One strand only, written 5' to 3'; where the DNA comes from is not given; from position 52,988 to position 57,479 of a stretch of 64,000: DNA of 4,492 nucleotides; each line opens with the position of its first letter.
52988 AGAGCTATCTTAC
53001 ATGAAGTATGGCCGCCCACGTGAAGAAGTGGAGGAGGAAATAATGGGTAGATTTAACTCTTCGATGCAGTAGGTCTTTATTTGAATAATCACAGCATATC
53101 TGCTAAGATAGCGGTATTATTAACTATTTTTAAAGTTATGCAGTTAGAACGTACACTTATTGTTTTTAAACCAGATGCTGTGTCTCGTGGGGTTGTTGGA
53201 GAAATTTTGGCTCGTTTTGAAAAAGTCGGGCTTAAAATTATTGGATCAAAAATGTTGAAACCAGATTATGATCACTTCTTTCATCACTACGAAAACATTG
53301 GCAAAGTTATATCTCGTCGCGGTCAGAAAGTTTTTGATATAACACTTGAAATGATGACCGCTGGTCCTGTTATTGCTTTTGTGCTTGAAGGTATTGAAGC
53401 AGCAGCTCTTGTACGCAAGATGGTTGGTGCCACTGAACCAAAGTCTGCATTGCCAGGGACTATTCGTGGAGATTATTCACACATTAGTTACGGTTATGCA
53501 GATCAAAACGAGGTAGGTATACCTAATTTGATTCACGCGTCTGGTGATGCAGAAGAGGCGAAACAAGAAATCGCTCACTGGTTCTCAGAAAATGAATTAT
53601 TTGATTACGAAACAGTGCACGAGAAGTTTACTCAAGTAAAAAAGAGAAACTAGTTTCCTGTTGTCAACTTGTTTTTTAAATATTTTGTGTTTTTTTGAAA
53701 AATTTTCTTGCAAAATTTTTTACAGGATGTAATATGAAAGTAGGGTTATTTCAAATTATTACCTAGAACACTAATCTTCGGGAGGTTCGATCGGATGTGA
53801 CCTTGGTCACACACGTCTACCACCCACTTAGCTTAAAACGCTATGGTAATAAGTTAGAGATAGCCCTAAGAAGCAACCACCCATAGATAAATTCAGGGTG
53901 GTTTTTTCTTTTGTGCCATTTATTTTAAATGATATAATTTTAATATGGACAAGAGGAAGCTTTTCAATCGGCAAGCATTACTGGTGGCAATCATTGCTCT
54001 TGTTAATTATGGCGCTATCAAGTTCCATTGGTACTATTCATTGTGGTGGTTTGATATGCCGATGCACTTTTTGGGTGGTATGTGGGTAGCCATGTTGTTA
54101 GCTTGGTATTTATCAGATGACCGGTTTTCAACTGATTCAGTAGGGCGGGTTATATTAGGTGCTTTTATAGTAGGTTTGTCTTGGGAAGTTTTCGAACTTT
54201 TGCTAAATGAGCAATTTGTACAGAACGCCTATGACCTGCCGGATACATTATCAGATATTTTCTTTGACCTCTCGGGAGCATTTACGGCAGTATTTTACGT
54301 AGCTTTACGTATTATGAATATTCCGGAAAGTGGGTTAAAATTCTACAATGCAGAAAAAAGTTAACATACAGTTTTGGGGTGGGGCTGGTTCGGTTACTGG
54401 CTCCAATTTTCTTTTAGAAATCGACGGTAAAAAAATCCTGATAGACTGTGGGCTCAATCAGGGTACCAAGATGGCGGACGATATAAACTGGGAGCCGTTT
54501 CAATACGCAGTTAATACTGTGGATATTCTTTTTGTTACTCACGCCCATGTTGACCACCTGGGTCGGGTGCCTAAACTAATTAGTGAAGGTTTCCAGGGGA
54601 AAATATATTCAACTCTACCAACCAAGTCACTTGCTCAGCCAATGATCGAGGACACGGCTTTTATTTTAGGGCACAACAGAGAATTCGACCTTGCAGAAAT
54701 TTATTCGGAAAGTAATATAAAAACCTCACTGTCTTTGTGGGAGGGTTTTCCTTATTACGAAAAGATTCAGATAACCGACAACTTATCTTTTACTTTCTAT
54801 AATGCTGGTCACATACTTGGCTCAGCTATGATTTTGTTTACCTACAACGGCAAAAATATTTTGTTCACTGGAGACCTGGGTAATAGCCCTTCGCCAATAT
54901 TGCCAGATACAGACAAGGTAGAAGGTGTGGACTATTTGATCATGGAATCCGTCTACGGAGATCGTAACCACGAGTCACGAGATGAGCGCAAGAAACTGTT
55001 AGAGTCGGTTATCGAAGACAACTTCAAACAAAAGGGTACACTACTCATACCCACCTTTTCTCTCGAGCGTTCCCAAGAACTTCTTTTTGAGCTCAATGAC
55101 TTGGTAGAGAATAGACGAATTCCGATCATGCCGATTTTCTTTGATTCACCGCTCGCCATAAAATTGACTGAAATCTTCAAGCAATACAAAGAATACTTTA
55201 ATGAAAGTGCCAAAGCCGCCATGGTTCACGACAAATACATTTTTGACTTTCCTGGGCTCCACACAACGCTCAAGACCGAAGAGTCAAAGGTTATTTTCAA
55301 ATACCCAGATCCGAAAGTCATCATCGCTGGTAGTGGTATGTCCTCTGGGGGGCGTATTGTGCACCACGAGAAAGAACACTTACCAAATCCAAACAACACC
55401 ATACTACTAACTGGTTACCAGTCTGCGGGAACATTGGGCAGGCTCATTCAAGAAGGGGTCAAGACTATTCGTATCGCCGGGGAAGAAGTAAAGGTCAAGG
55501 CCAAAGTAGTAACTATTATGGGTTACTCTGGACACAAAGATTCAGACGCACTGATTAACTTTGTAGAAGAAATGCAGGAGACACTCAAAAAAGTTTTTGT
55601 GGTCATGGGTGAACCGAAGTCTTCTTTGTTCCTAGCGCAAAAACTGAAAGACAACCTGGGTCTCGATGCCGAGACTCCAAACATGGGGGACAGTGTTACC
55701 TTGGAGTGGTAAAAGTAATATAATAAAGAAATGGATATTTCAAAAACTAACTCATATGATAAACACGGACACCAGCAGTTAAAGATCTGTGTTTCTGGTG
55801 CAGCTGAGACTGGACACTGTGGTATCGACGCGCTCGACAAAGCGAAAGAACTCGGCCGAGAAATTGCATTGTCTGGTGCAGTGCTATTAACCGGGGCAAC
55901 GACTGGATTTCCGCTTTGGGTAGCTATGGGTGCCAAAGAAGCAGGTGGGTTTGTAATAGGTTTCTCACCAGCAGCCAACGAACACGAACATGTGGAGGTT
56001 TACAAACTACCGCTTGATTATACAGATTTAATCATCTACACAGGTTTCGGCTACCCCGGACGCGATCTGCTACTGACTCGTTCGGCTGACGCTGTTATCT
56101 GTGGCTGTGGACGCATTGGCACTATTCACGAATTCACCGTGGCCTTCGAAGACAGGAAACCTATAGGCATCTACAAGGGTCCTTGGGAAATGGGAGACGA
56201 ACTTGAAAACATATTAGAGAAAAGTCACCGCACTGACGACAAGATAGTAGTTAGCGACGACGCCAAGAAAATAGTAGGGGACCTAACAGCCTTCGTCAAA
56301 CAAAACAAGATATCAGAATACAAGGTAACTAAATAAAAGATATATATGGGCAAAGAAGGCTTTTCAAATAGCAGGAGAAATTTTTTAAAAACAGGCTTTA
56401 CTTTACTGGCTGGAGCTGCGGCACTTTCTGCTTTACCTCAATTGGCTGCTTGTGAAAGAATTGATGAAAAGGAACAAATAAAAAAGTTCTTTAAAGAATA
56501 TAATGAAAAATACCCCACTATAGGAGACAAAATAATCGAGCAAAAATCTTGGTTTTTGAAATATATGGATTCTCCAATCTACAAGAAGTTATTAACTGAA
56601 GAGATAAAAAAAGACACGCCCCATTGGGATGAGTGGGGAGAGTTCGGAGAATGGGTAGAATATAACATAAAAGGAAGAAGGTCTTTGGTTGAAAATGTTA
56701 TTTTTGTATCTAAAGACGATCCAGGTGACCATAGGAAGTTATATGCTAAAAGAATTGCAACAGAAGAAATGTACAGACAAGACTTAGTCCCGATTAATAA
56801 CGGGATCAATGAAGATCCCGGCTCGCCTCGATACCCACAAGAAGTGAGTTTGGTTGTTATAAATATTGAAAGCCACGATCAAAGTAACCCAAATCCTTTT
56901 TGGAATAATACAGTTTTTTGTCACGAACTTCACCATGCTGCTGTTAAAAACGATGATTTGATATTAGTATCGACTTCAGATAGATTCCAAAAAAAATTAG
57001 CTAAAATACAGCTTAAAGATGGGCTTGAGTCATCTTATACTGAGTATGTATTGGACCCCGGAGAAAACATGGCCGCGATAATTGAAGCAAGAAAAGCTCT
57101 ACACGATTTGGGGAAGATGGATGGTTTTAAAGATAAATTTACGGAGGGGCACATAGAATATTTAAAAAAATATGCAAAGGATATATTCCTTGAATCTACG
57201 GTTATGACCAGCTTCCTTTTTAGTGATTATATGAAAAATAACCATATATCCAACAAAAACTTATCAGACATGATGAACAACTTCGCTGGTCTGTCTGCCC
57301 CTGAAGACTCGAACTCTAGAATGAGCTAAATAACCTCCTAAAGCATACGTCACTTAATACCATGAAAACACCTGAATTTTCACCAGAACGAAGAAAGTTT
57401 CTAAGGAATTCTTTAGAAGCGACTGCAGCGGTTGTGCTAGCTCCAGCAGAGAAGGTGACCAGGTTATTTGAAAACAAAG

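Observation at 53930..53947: Pervasive leaderless gene starts: (TGn)TAnnAT box 6-9 nt from the ATG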

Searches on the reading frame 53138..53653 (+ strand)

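Call 49: search_protein_families(library=pfam, proteins=[window:53138-53653:+])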
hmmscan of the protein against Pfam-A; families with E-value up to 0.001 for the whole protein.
window:53138-53653:+ (171 aa): 1 family
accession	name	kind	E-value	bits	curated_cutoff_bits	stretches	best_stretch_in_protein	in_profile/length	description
PF00334.24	NDK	-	1.8e-36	125.4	27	1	4-153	1-134/135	Nucleoside diphosphate kinase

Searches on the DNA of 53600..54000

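Call 54: search_rna_families(source=window, start=53600, end=54000, threshold=evalue, max_evalue=1)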
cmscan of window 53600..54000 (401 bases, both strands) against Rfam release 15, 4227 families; matches with E-value up to 1: 1.
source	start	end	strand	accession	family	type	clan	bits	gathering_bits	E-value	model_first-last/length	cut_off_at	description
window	53872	53914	+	RF00489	ctRNA_p42d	Gene; antisense;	-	20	50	0.08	1-46/46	no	ctRNA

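Call 75: search_rna_families(source=window, start=53738, end=53915, threshold=evalue, max_evalue=10)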
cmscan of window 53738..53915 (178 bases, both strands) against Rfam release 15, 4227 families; matches with E-value up to 10: 7.
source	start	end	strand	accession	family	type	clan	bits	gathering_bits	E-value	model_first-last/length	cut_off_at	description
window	53872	53914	+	RF00489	ctRNA_p42d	Gene; antisense;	-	20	50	0.035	1-46/46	no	ctRNA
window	53746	53824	-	RF00199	SL2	Gene;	CL00020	16.6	41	2.6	1-110/110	no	SL2 RNA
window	53827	53910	+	RF00515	PyrR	Cis-reg;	-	15.1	54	6.9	1-115/115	no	PyrR binding site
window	53865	53914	+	RF04343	Plastid-psbA-2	Cis-reg;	CL00153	14.6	55.8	3.1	1-57/60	no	Plastid-psbA-2 3UTR RNA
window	53823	53910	+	RF00106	RNAI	Gene; antisense;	-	12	47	5.6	1-102/102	no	RNAI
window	53738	53758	+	RF00165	Corona_pk3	Cis-reg;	CL00117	11.6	35.6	5.3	42-61/61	5'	Coronavirus 3' UTR pseudoknot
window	53846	53911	-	RF01880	Xist_exon1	Gene; lncRNA;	-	9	50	3.4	1-85/85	no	X-chromosome inactivation gene exon 1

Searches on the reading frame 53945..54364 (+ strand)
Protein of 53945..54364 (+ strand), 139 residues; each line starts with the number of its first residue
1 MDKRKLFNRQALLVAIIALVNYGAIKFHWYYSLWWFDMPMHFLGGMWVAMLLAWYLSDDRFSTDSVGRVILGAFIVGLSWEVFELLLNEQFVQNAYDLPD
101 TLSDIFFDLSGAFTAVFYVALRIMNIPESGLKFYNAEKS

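Call 9: search_protein_families(library=ncbifam, proteins=[window:53945-54364:+])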
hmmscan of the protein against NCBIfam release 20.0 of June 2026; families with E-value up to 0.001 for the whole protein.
window:53945-54364:+ (139 aa): 0 families

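Call 49: search_protein_families(library=pfam, proteins=[window:53945-54364:+])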
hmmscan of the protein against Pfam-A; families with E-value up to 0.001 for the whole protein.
window:53945-54364:+ (139 aa): 0 families

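Call 65: search_protein_families(library=pfam, proteins=[window:53945-54364:+], max_evalue=1)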
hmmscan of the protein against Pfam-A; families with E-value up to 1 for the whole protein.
window:53945-54364:+ (139 aa): 0 families

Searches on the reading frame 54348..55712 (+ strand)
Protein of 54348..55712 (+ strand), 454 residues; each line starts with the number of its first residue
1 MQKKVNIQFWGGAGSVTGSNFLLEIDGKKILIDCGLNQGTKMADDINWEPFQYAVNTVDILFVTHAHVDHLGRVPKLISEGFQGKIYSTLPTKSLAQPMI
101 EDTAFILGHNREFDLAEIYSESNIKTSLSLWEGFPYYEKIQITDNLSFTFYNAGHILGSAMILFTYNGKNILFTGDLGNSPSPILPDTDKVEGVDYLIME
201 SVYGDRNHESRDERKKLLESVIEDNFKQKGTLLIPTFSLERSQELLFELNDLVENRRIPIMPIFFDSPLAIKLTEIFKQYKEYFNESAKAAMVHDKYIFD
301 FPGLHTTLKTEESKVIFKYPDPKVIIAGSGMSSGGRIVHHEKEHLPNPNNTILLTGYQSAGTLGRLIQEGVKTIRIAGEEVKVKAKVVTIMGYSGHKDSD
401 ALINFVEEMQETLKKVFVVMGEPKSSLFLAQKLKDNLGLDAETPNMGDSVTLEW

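Call 9: search_protein_families(library=ncbifam, proteins=[window:54348-55712:+])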
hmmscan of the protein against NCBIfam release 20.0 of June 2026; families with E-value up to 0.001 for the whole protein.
window:54348-55712:+ (454 aa): 17 families
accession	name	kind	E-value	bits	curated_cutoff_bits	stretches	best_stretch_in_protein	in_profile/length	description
NF045584.1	cas14_MBL_CASP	equivalog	1.4e-119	400.2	800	1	5-448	1-436/612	type VII CRISPR-associated protein Cas14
TIGR03675.1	arCOG00543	equivalog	3.9e-94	316.1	580.2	1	3-452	173-630/631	beta-CASP ribonuclease aCPSF1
TIGR04122.1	Xnuc_lig_assoc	equivalog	3.4e-12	45.8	325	1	135-254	68-187/326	ligase-associated DNA damage response exonuclease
NF000801.0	PRK00055.1-3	equivalog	6.3e-08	32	252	1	19-79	21-75/307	ribonuclease Z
NF047419.1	RNase_J1_RnjA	exception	9.1e-07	27.9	820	1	6-238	3-225/549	ribonuclease J1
TIGR02651.1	RNase_Z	equivalog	2.2e-06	27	292.95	1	21-83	21-78/302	ribonuclease Z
NF012229.1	bla_class_B_core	domain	3.8e-06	27.1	100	1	10-97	7-89/139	metallo-beta-lactamase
TIGR00649.1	MG423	subfamily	1.1e-05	24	400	1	6-127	2-124/546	RNase J family beta-CASP ribonuclease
NF041257.1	GntH_guanitoxin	equivalog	2.3e-05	23.4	333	0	48-80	58-90/374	guanitoxin biosynthesis MBL fold metallo-hydrolase GntH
NF001911.0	PRK00685.1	equivalog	3.7e-05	23.3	144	1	19-77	9-60/228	metal-dependent hydrolase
NF002553.0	PRK02113.1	equivalog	0.00013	21.5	386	0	20-76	37-85/252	MBL fold metallo-hydrolase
NF033105.1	bla_subclass_B3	equivalog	0.00018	20.9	240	1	19-77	24-81/257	subclass B3 metallo-beta-lactamase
NF002558.0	PRK02126.1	subfamily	0.00042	19.4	315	0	54-73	44-63/345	ribonuclease Z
NF000454.2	blaCPS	exception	0.00052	19.8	620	0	19-80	53-113/290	CPS family subclass B3 metallo-beta-lactamase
NF033184.1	B3_Acin_new1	exception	0.00052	19.2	580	1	6-76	40-106/283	putative subclass B3 metallo-beta-lactamase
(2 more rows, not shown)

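Call 10: find_related_loci(query=window:54348-55712:+, collection=genome_contigs, flank=10000)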
Query window:54348-55712:+ (454 aa) in genome_contigs; peptide patterns used: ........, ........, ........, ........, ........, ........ (x = any residue, [..] = any of these).
102 stretches matched a pattern; 25 encode a relative of the query (tblastn E <= 1e-3); 25 distinct loci.
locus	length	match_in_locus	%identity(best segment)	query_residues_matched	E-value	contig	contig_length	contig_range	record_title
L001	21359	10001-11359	81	1-453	0e+0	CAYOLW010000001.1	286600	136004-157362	MAG TPA_asm: uncultured Candidatus Saccharibacteria bacterium isolate SRP286056_co2_557 genome assembly, contig: NODE_20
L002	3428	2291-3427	96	1-379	0e+0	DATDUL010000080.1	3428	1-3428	MAG TPA_asm: Candidatus Paceibacterota bacterium isolate SMAG_U8057 k141_537150, whole genome shotgun sequence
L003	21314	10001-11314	75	16-453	0e+0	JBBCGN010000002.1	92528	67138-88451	MAG: bacterium isolate CoA_maxb_bin.114 s11345.ctg011367l, whole genome shotgun sequence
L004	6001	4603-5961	73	2-454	0e+0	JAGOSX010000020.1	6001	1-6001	MAG: Candidatus Paceibacterota bacterium isolate Gw_Eff_bin_351 Gw_Eff_42488_length_6001_cov_15.420838, whole genome sho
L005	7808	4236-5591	73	1-452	0e+0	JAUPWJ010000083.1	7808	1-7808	MAG: Patescibacteria group bacterium isolate erpe_2018_sw_45hr_WHONDRS-SW48-000100_B_bin.30 scaffold_1649190, whole geno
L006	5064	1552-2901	71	3-452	0e+0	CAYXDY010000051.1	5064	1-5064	MAG TPA_asm: uncultured Candidatus Saccharibacteria bacterium isolate SRP319275_co1_128 genome assembly, contig: NODE_24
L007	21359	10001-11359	72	2-454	0e+0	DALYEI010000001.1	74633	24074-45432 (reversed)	MAG TPA_asm: Candidatus Paceibacterota bacterium isolate CTOTU14249 NODE_49_length_74633_cov_6.000201, whole genome shot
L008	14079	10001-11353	72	4-454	0e+0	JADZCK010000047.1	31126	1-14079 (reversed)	MAG: Candidatus Nomurabacteria bacterium isolate SJ72 c_000001566380, whole genome shotgun sequence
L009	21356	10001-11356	72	1-452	0e+0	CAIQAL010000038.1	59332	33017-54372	uncultured bacterium isolate MJ-time_bin-5891 genome assembly, contig: bin-5891:38/38, whole genome shotgun sequence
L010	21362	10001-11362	70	1-454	0e+0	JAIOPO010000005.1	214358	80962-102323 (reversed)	MAG: Candidatus Nomurabacteria bacterium isolate LakeFargette_0920_ALND_MAG_33_28 LacPavin_0920_ALND_scaffold_493788, wh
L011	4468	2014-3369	70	1-452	0e+0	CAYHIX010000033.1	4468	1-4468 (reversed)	MAG TPA_asm: uncultured Candidatus Saccharibacteria bacterium isolate ERP119705_co13_454 genome assembly, contig: NODE_2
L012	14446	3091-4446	71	1-452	0e+0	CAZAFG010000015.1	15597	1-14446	MAG TPA_asm: uncultured Candidatus Saccharibacteria bacterium isolate SRP286056_co2_554 genome assembly, contig: NODE_59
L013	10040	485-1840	71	1-452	0e+0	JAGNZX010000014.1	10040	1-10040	MAG: Candidatus Paceibacterota bacterium isolate Go_Eff_bin_87 Go_Eff_16083_length_10040_cov_7.263795, whole genome shot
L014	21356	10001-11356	69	1-452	0e+0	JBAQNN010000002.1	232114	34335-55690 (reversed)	MAG: Minisyncoccia bacterium isolate MFD12002_ilm_asm_bin51 k127_95506, whole genome shotgun sequence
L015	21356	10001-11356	69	3-454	0e+0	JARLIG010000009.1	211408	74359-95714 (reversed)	MAG: Candidatus Paceibacterota bacterium isolate MAG_BO118 MetaBAT2_Bin_118_Oxic_k141_850901, whole genome shotgun seque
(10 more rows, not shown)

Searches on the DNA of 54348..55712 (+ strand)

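Call 62: search_rna_families(sources=[L001, L017, L003], threshold=evalue, max_evalue=1)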
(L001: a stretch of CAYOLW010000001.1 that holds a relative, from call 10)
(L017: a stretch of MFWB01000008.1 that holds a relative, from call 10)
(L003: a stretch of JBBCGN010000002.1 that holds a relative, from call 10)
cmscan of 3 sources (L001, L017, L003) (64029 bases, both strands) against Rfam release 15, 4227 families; matches with E-value up to 1: 13.
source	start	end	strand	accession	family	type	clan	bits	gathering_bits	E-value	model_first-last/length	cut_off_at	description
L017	13792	14178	+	RF00023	tmRNA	Gene;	CL00001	119.3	47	4.9e-46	1-374/374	no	transfer-messenger RNA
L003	18983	19387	-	RF00023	tmRNA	Gene;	CL00001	110.3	47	3.2e-42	1-374/374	no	transfer-messenger RNA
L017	16237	16310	+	RF00005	tRNA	Gene; tRNA;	CL00001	69.2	29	5.1e-13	1-71/71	no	tRNA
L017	16237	16311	-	RF04354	Plastid-ycf2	Cis-reg;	-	33.9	65.7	0.003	1-75/75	no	Plastid-ycf2 5UTR RNA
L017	14182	14268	-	RF01408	sraL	Gene; sRNA;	-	33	39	0.0015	1-142/142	no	sraL Hfq binding RNA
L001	2620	2736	-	RF02891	AgrB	Gene; antisense;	-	31.4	40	0.25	1-84/84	no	ArsR-gov region gene B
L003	18923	18984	+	RF02432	SpF25_sRNA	Gene; sRNA;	-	30.5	48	0.6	1-102/102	no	Streptococcus sRNA SpF25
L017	12029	12106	-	RF03940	MIR9563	Gene; miRNA;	-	28.6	90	0.27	1-127/127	no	MIR9563 microRNA precursor family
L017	12029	12106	+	RF03940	MIR9563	Gene; miRNA;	-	28.6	90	0.28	1-127/127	no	MIR9563 microRNA precursor family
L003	8978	9130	+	RF00195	RsmY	Gene; sRNA;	CL00106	27.3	57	0.012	1-121/121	no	RsmY RNA family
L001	2567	2667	+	RF02621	BSnc120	Gene; sRNA;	-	26.8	114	0.063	1-88/88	no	Brucella sRNA 120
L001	2603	2678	-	RF02621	BSnc120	Gene; sRNA;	-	24.8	114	0.27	1-88/88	no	Brucella sRNA 120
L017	14181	14214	+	RF01408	sraL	Gene; sRNA;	-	24.5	39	0.24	108-141/142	no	sraL Hfq binding RNA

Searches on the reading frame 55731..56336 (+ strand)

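Call 9: search_protein_families(library=ncbifam, proteins=[window:55731-56336:+])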
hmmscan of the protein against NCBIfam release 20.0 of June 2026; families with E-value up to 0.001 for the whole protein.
window:55731-56336:+ (201 aa): 3 families
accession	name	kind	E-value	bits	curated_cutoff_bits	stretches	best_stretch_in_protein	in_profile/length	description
TIGR00725.1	TIGR00725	hypoth_equivalog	2.3e-17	62.9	106.9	1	18-182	3-155/159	TIGR00725 family protein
TIGR00730.1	TIGR00730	subfamily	7.3e-08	32.4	96.35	1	19-137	3-115/178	TIGR00730 family Rossman fold protein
NF058542.1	CtkRMPhLog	equivalog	4.2e-05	23.6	300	1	18-151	3-128/177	cytokinin riboside 5'-monophosphate phosphoribohydrolase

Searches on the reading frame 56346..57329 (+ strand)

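Call 9: search_protein_families(library=ncbifam, proteins=[window:56346-57329:+])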
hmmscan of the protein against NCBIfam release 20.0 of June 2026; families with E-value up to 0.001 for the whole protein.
window:56346-57329:+ (327 aa): 0 families

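Call 49: search_protein_families(library=pfam, proteins=[window:56346-57329:+])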
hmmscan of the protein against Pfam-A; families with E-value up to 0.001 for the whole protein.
window:56346-57329:+ (327 aa): 0 families

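Call 65: search_protein_families(library=pfam, proteins=[window:56346-57329:+], max_evalue=1)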
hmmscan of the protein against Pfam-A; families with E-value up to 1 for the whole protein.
window:56346-57329:+ (327 aa): 2 families
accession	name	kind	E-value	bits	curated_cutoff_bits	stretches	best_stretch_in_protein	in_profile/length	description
PF10518.14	TAT_signal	-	0.48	10.9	22.7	0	8-27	2-20/21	TAT (twin-arginine translocation) pathway signal sequence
PF24406.1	nSTAND_NTPase4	-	0.6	10.7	27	0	42-58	5-21/58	Novel STAND NTPase 4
